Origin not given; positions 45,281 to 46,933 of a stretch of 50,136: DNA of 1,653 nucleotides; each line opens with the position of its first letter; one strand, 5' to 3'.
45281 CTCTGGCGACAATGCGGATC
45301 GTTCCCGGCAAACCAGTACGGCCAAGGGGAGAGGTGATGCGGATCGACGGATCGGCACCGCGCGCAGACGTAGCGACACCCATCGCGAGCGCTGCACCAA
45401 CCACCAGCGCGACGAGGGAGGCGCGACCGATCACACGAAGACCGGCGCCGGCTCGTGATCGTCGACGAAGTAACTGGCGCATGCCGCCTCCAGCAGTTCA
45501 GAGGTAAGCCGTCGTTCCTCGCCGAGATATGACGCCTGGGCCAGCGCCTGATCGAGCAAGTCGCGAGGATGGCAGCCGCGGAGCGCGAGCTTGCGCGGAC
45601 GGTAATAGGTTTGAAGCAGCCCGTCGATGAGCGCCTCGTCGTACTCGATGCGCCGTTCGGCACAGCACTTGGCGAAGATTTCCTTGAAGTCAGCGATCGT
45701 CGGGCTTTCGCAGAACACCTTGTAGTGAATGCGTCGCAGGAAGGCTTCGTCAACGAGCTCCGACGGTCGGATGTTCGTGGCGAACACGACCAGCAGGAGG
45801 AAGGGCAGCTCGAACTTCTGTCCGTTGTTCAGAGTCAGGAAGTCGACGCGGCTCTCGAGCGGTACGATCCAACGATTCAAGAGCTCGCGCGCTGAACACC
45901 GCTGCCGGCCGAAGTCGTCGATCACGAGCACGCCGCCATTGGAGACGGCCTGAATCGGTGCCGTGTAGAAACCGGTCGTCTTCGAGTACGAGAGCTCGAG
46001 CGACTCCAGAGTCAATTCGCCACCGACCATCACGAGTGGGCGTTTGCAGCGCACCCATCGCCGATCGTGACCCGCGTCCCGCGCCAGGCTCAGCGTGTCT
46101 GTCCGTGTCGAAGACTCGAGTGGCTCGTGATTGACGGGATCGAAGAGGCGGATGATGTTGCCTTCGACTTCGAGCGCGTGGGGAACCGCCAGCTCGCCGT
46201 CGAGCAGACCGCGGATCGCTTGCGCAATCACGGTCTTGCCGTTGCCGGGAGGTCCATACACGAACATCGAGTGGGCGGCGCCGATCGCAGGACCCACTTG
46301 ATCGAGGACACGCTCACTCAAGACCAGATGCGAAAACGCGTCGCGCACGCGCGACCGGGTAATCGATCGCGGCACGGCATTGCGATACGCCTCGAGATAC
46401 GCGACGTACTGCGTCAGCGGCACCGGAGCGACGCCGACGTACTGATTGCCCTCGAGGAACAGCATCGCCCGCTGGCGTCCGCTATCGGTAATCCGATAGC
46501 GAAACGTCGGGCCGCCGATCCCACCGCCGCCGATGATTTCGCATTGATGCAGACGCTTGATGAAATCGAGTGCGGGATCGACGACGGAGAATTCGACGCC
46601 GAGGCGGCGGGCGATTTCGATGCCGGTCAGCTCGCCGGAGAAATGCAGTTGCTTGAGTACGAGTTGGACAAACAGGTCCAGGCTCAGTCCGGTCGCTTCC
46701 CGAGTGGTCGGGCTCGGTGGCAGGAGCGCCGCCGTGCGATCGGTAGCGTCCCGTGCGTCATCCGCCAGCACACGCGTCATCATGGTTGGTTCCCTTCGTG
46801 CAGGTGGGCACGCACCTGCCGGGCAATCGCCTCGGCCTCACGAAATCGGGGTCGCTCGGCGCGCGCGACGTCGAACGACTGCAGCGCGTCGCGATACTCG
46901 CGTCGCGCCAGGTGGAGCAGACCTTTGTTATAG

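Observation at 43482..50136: Tad pilus operon carries a wHTH-AAA+ ATPase and a secreted tandem-VWA protein where tadE/F/G normally sit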

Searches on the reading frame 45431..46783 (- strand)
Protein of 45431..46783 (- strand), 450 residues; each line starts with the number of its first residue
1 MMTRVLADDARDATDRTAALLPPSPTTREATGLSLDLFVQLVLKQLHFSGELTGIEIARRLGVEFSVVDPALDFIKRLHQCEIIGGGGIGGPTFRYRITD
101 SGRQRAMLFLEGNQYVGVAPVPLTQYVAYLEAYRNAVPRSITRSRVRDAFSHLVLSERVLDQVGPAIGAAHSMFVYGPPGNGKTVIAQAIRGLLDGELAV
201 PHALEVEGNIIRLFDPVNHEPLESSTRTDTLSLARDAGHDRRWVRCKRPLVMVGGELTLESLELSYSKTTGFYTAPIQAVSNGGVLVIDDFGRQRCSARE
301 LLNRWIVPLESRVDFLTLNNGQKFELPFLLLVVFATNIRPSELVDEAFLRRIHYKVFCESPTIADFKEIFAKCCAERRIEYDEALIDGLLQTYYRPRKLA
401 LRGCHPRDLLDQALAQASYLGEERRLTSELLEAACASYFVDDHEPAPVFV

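Call 5: search_protein_families(library=pfam, proteins=[window:45431-46783:-], max_evalue=0.01)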
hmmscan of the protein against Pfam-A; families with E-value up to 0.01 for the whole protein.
window:45431-46783:- (450 aa): 5 families
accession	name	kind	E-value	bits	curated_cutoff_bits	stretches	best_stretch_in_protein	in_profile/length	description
PF01078.27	Mg_chelatase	-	1.8e-05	24.7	20.3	1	167-206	19-57/207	Magnesium chelatase, subunit ChlI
PF13191.12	AAA_16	-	0.0011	19.9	32.6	1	160-213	13-63/167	AAA ATPase domain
PF07728.20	AAA_5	-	0.0017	18.8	22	0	173-351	2-138/139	AAA domain (dynein-related subfamily)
PF00004.35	AAA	-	0.0021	18.9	21.2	0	173-195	1-23/131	ATPase family associated with various cellular activities (AAA)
PF20030.5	bpMoxR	-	0.0022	17.6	27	0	146-197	7-58/205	MoxR domain in the MoxR-vWA-beta-propeller ternary systems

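Call 6: search_protein_families(library=ncbifam, proteins=[window:45431-46783:-], max_evalue=0.01)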
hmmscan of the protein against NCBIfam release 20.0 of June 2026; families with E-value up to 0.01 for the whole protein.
window:45431-46783:- (450 aa): 8 families
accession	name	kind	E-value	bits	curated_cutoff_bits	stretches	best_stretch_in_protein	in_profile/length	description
NF042959.1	IteA_antiphage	equivalog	1.5e-06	27.6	510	1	150-195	107-150/367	anti-phage ATPase IteA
NF041006.2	cell_div_CdvC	equivalog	5.1e-06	25.6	650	1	168-198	132-162/370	cell division protein CdvC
TIGR03689.1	pup_AAA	equivalog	0.00092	18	504.75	1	171-191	217-237/512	proteasome ATPase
TIGR00368.1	TIGR00368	hypoth_equivalog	0.00098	17.8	362.4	1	166-206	207-246/499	YifB family Mg chelatase-like AAA ATPase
NF005992.0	PRK08116.1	subfamily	0.0027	16.9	189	0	173-191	117-135/269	hypothetical protein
NF007365.0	PRK09862.1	equivalog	0.0034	16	530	1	148-206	188-245/506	YifB family Mg chelatase-like AAA ATPase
TIGR02868.1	CydC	equivalog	0.0087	14.7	329.05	0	145-200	336-394/530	thiol reductant ABC exporter subunit CydC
NF003069.1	PRK03992.1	subfamily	0.0088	15.2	500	0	149-190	146-185/379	proteasome-activating nucleotidase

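Call 10: find_homologous_proteins(query=window:45431-46783:-)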
Query window:45431-46783:- (450 aa): 8000 proteins with E <= 0.001 among 8000 candidates; the best 120 are listed.
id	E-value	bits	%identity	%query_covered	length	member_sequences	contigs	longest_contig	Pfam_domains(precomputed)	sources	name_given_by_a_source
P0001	5.4e-286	966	95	100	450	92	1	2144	PF01078.28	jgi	jgi:Magnesium chelatase, subunit ChlI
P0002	3.2e-283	957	94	100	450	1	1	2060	PF01078.28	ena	-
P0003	2.4e-281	951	93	100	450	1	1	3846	PF01078.28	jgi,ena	jgi:predicted ATPase with chaperone activity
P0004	6.2e-280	946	93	100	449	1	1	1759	PF01078.28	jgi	-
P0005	2.0e-279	945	93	100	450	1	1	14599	PF01078.28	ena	-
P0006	8.8e-277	936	92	100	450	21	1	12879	PF01078.28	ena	-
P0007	1.3e-275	932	91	100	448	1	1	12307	PF01078.28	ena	-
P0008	4.0e-275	931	91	100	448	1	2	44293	PF01078.28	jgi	jgi:hypothetical protein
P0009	1.3e-274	929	91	100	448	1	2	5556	PF01078.28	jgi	jgi:hypothetical protein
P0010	7.2e-272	920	90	100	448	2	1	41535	PF01078.28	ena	-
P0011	1.0e-271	919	90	100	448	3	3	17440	PF01078.28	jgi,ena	-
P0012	1.7e-271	919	90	100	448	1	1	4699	PF01078.28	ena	-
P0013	2.3e-271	918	90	100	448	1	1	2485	PF01078.28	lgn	-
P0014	8.8e-271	916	90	100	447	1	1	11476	PF01078.28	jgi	jgi:hypothetical protein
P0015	4.0e-270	914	89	100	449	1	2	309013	PF01078.28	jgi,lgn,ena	-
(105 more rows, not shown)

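Call 11: search_solved_structures(query=window:45431-46783:-, max_evalue=1)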
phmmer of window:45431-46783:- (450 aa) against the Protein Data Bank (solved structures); distinct sequences matched with E-value up to 1: 145 (the best 60 are shown).
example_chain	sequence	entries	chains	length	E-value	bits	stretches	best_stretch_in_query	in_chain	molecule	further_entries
4d81_A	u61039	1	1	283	0.0027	19.9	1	167-199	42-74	AAA ATPase, central domain protein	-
7wub_C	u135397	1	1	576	0.003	19.7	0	170-192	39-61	Transitional endoplasmic reticulum ATPase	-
7wub_D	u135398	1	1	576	0.003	19.7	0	170-192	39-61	Transitional endoplasmic reticulum ATPase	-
4d82_A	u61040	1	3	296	0.0031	19.7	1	167-199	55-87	AAA ATPase, central domain protein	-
5vc7_A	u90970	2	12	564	0.0031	19.7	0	170-191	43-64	VCP-like ATPase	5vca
4lcb_A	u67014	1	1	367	0.0031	19.7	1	167-196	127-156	Cell division protein CdvC, Vps4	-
6mck_A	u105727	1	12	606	0.0035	19.6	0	170-192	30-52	Transitional endoplasmic reticulum ATPase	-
3b9p_A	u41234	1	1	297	0.0035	19.5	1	151-191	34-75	CG5977-PA, isoform A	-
4d80_A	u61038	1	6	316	0.0037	19.5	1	167-199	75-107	AAA ATPASE, CENTRAL DOMAIN PROTEIN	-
6p12_B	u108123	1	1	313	0.0038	19.4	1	151-191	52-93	Drosophila melanogaster Spastin AAA domain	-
6p11_B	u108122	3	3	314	0.004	19.4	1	151-191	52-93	Drosophila melanogaster Spastin AAA domain | Spastin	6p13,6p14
6nyv_B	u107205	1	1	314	0.004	19.4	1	151-191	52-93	Spastin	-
9m4n_A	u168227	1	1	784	0.0041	19.3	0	171-191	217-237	Cell division control protein 48 homolog A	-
9m3v_A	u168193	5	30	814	0.0045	19.2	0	171-191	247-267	Cell division control protein 48 homolog A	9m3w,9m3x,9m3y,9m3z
6oa9_A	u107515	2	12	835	0.0047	19.1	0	170-192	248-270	Cell division control protein 48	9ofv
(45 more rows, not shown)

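Call 13: find_related_loci(query=A1, collection=genome_contigs, flank=10000)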
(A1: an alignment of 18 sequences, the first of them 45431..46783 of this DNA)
Query A1 (450 aa) in genome_contigs; peptide patterns used: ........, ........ (x = any residue, [..] = any of these).
599 stretches matched a pattern (row limit reached: there are more); 325 encode a relative of the query (tblastn E <= 1e-3); the best 80 are kept; 80 distinct loci.
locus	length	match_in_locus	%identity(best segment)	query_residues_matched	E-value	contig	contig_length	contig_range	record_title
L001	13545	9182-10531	94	1-450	0e+0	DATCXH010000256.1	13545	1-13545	MAG TPA_asm: Vicinamibacterales bacterium isolate SMAG_U7434 k141_556170, whole genome shotgun sequence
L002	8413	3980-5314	66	5-450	0e+0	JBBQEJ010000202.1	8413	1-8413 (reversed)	MAG: Vicinamibacterales bacterium isolate Co_metawrap_1112 Cmw_1112_k141_5042905_length_8413_cov_9.9956, whole genome sh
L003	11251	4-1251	69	31-448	0e+0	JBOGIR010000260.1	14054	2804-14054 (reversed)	MAG: Vicinamibacterales bacterium isolate M3-S_metawrap_bin.60 k127_1691467, whole genome shotgun sequence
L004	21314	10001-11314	68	14-444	0e+0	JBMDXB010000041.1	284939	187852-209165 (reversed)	MAG: Vicinamibacterales bacterium isolate FBaNitSoil1_11 FBaNitSoil1_contig41, whole genome shotgun sequence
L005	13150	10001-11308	66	9-446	0e+0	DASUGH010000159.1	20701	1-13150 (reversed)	MAG TPA_asm: Vicinamibacterales bacterium isolate SMAG_U1400 k141_1603431, whole genome shotgun sequence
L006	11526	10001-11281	67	21-449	0e+0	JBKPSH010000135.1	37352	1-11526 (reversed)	MAG: Acidobacteriota bacterium isolate GS_EKS_MAG_00027 GS_EKS_000001168991, whole genome shotgun sequence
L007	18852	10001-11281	66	21-449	0e+0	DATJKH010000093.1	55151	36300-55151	MAG TPA_asm: Vicinamibacterales bacterium isolate SMAG_U15588 k141_4539958, whole genome shotgun sequence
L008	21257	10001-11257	68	22-442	0e+0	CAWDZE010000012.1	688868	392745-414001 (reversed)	MAG: Vicinamibacteria bacterium isolate MFD04850.bin.3.690 genome assembly, contig: contig_25792, whole genome shotgun s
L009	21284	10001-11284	66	21-450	0e+0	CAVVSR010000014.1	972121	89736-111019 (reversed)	MAG: uncultured Acidobacteriota bacterium isolate MFD02840.bin.1.3 genome assembly, contig: contig_415, whole genome sho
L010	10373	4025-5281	67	22-442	0e+0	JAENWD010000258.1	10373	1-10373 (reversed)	MAG: Vicinamibacteria bacterium isolate 3_4_m_bin5 c_000002048975, whole genome shotgun sequence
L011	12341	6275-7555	67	22-450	0e+0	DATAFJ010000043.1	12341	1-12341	MAG TPA_asm: Vicinamibacterales bacterium isolate SMAG_U6800 k141_1669114, whole genome shotgun sequence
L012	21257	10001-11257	67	22-442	0e+0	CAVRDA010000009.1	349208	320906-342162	MAG: Vicinamibacteria bacterium isolate MFD04850.bin.2.119 genome assembly, contig: contig_34864, whole genome shotgun s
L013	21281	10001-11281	67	21-449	0e+0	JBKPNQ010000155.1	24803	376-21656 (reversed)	MAG: Acidobacteriota bacterium isolate GS_HAYS_MAG_00036 GS_HAYS_000000749684, whole genome shotgun sequence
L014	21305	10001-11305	65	13-449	0e+0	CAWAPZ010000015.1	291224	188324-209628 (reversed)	MAG: Vicinamibacterales bacterium isolate MFD02840.bin.2.176 genome assembly, contig: contig_54847, whole genome shotgun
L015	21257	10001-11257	67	22-442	0e+0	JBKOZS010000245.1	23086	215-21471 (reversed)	MAG: Acidobacteriota bacterium isolate GB_HAYS_MAG_00028 GB_HAYS_000000417567, whole genome shotgun sequence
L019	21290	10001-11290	67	21-450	0e+0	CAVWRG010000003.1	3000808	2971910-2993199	MAG: uncultured Acidobacteriota bacterium isolate MFD04967.bin.1.58 genome assembly, contig: contig_7043, whole genome s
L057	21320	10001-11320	57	5-444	1e-166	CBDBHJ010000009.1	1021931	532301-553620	MAG: Vicinamibacterales bacterium isolate db78679f-f154-44b7-a74e-8fa7166f3ec5 genome assembly, contig: contig_9, whole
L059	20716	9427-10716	57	10-444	3e-166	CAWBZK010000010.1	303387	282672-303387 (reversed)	MAG: uncultured Acidobacteriota bacterium isolate MFD03066.bin.2.245 genome assembly, contig: contig_34183, whole genome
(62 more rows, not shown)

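Call 19: search_protein_families(library=pfam, proteins=[L004:68-250:+, L004:244-696:+, L004:693-1589:+, L004:1586-3037:+, L004:3040-4404:+, L004:4404-5573:+, L004:5554-6927:+, L004:13572-14759:+, L004:14809-16908:+, L004:45-236:+], max_evalue=0.01)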
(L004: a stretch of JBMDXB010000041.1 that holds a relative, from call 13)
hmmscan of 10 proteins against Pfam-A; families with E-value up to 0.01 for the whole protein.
L004:68-250:+ (60 aa): 0 families

L004:244-696:+ (150 aa): 1 family
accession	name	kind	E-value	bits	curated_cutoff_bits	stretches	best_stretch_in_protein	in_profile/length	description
PF07811.17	TadE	-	2.5e-13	50.3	22.9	1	10-52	1-43/43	TadE-like protein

L004:693-1589:+ (298 aa): 3 families
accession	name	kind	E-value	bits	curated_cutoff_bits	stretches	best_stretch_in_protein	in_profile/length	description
PF16976.10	RcpC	-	1.1e-29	103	28.8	1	119-227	2-114/114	Flp pilus assembly protein RcpC/CpaB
PF08666.17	SAF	-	2.7e-11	44.3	21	1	51-111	2-62/63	SAF domain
PF13144.11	ChapFlgA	-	1.4e-05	25.6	23.8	1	51-113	2-62/122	Chaperone for flagella basal body P-ring formation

L004:1586-3037:+ (483 aa): 3 families
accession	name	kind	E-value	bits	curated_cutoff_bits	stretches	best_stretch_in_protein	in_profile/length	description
PF00263.26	Secretin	-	3.8e-42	144.2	27.5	1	273-433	2-169/169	Bacterial type II and III secretion system protein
PF13629.12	T2SS-T3SS_pil_N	-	2.2e-17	63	23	1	47-113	3-71/72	Pilus formation protein N terminal region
PF04972.22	BON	-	1e-06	29.3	27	1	118-176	3-67/69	BON domain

L004:3040-4404:+ (454 aa): 1 family
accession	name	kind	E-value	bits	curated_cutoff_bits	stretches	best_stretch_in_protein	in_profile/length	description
PF13400.11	Tad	-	1.2e-08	35.5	22.3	1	16-61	1-45/47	Putative Flp pilus-assembly TadE/G-like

L004:4404-5573:+ (389 aa): 7 families
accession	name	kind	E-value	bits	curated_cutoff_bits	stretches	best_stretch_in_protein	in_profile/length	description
PF13614.12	AAA_31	-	2.3e-09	37.9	27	1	132-274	4-151/177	AAA domain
PF01656.29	CbiA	-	9e-09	35.8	25.4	1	133-333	2-116/125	CobQ/CobB/MinD/ParA nucleotide binding domain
PF06564.18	CBP_BcsQ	-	3.3e-07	30.5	21.3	0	132-168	4-39/234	Cellulose biosynthesis protein BcsQ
PF10609.15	ParA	-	3.2e-05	23.9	27.1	1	133-163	7-37/246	NUBPL iron-transfer P-loop NTPase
PF00142.24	Fer4_NifH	-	0.0059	16.6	25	0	134-362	5-244/271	4Fe-4S iron sulfur cluster binding proteins, NifH/frxC family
PF02374.21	ArsA_ATPase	-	0.0081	15.8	24.3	0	132-158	3-29/305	Anion-transporting ATPase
PF00072.30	Response_reg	-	0.0082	16.7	30.2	0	19-116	14-111/111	Response regulator receiver domain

L004:5554-6927:+ (457 aa): 5 families
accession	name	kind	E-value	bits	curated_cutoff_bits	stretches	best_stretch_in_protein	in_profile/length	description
PF00437.27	T2SSE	-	2.5e-59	201.2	24.9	1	102-381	4-280/370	Type II/IV secretion system protein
PF00005.33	ABC_tran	-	9.2e-05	23.5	25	1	232-266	14-48/137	ABC transporter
PF13521.12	AAA_28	-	0.0005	20.8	27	1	232-279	2-45/164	AAA domain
PF07724.20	AAA_2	-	0.0027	18.2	27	0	231-309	5-79/166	AAA domain (Cdc48 subfamily)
PF13191.12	AAA_16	-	0.0076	17.2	32.6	0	219-268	13-63/167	AAA ATPase domain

L004:13572-14759:+ (395 aa): 1 family
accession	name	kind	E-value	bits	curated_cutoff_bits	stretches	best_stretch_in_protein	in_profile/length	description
PF03544.19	TonB_C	-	0.00031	21.6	24.6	1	338-394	20-75/79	Gram-negative bacterial TonB protein C-terminal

L004:14809-16908:+ (699 aa): 2 families
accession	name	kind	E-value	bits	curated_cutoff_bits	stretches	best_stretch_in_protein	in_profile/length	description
PF03150.19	CCP_MauG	-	5.4e-06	27.5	25.6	0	300-448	17-88/149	Di-haem cytochrome c peroxidase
PF09699.15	Paired_CXXCH_1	-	0.0023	18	20.6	0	573-591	2-20/41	Doubled CXXCH motif (Paired_CXXCH_1)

L004:45-236:+ (63 aa): 0 families

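Call 25: predict_structure(alignment_id=A1)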
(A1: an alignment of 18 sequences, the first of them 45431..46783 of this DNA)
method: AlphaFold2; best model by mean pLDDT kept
length: 450 residues; sequences in the alignment: 18
mean_pLDDT: 51.9   pTM: 0.31
mean pLDDT of the five models: 51.9, 49.9, 49.4, 49.4, 48.0
residues with pLDDT >= 90: 18; 70-90: 123; 50-70: 34; < 50: 275
segments of 3 or more residues with pLDDT < 50: 1-22, 112-336, 344-359, 441-450
pLDDT, mean of each block of 10 residues (from residue 1): 30 37 64 75 81 80 80 90 77 88 78 41 43 40 43 36 33 27 32 27 27 32 32 25 23 25 29 27 35 42 44 35 34 48 48 45 79 86 90 78 72 84 85 74 38
secondary structure, 60 per line:
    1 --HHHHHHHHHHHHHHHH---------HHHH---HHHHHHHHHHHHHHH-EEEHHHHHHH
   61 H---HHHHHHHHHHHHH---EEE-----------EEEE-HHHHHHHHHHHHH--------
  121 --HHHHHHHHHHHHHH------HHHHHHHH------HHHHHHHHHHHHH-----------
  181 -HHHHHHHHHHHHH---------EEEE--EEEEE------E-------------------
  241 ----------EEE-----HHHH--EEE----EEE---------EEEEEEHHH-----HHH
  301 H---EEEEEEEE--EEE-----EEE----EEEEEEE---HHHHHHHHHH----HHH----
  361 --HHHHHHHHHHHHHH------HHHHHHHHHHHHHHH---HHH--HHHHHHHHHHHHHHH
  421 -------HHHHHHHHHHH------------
elements in order: H3-18 H28-31 H35-49 E51-53 H54-61 H65-77 E81-83 E95-98 H100-112 H123-136 H143-150 H157-169 H182-194 E204-207 E210-214 E251-253 H259-262 E265-267 E272-274 E284-289 H298-301 E305-312 E315-317 E323-325 E330-336 H340-349 H363-376 H383-397 H406-420 H428-438

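Call 26: search_protein_representatives(protein=window:45431-46783:-)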
Query: 450 residues. Proteins with E-value up to 0.001 (for the whole library): 3437; up to 1e-10: 2168; up to 1e-30: 779. The best 150 are listed.
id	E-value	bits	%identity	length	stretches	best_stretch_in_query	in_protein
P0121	2.6e-173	593.4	61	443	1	21-445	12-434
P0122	8.7e-133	459.9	61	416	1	105-425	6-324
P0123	2.0e-121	422.4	46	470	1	9-442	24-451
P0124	1.4e-119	416.3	61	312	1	140-443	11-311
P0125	1.9e-109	382.9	45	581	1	17-440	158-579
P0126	1.7e-108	379.8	45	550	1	16-440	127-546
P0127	2.8e-107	375.8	43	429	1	25-441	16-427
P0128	1.4e-106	373.5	42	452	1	16-444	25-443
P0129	3.2e-106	372.3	56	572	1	11-360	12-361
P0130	1.3e-105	370.3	47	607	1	18-440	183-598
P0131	1.4e-105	370.2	47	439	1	16-446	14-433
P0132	2.2e-105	369.5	42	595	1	21-448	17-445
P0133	3.5e-105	368.9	43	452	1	23-441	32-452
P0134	3.0e-104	365.8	42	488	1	20-440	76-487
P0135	7.1e-104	364.6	42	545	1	19-440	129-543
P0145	7.9e-101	354.5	41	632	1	23-441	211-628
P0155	3.9e-99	349.0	39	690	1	15-440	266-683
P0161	1.0e-97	344.3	43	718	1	22-440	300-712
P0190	1.4e-89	317.4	40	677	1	16-432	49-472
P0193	3.2e-89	316.3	41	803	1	16-440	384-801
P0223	8.9e-83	295.1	39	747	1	17-439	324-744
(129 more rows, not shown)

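Call 27: search_protein_families(library=pfam, proteins=[P0125, P0126, P0130, P0145, P0155, P0161, P0193, P0223, P0132, P0190], max_evalue=0.001)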
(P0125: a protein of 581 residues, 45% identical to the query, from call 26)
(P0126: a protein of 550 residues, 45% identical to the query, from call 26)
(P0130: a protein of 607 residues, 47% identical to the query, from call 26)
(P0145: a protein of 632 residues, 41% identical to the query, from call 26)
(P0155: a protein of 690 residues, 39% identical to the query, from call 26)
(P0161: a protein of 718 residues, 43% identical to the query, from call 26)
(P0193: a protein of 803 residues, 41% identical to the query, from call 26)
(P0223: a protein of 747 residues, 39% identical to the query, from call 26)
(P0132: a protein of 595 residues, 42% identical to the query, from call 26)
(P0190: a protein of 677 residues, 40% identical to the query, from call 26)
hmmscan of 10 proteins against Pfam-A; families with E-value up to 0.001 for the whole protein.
P0125 (581 aa): 3 families
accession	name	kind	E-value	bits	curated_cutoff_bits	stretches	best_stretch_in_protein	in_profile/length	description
PF20030.5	bpMoxR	-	0.00015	21.4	27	1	286-339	7-60/205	MoxR domain in the MoxR-vWA-beta-propeller ternary systems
PF00004.35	AAA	-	0.00046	21.1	21.2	0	313-343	1-31/131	ATPase family associated with various cellular activities (AAA)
PF07728.20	AAA_5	-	0.00082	19.8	22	0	313-336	2-26/139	AAA domain (dynein-related subfamily)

P0126 (550 aa): 0 families

P0130 (607 aa): 1 family
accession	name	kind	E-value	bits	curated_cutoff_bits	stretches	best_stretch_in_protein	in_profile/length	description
PF13191.12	AAA_16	-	0.00064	20.7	32.6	0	323-391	11-86/167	AAA ATPase domain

P0145 (632 aa): 1 family
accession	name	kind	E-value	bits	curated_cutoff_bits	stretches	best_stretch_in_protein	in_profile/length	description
PF01078.27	Mg_chelatase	-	0.00048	20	20.3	0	353-383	17-47/207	Magnesium chelatase, subunit ChlI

P0155 (690 aa): 2 families
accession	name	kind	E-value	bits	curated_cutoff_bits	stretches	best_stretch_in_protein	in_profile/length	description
PF00498.31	FHA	-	1.5e-09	38.6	20.7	1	24-86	2-66/67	FHA domain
PF16697.10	Yop-YscD_cpl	-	9.7e-05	23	33.2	1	15-90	11-87/94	Inner membrane component of T3SS, cytoplasmic domain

P0161 (718 aa): 2 families
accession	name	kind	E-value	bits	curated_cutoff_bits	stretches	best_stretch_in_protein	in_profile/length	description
PF00498.31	FHA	-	1.3e-14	54.8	20.7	1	23-85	1-65/67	FHA domain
PF16697.10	Yop-YscD_cpl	-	1.5e-09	38.4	33.2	1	14-90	10-87/94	Inner membrane component of T3SS, cytoplasmic domain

P0193 (803 aa): 1 family
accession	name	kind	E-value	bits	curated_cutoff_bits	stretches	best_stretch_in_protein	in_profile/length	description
PF08668.18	HDOD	-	8.7e-38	130.2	22.9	1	61-247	5-193/196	HDOD domain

P0223 (747 aa): 0 families

P0132 (595 aa): 1 family
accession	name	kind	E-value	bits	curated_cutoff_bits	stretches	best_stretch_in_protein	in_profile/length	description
PF13191.12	AAA_16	-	0.00028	21.9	32.6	0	152-298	10-151/167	AAA ATPase domain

P0190 (677 aa): 2 families
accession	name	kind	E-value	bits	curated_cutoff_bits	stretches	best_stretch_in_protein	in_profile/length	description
PF00004.35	AAA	-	7.8e-06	26.8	21.2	1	206-232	1-27/131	ATPase family associated with various cellular activities (AAA)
PF13191.12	AAA_16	-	2.1e-05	25.5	32.6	1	201-342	22-152/167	AAA ATPase domain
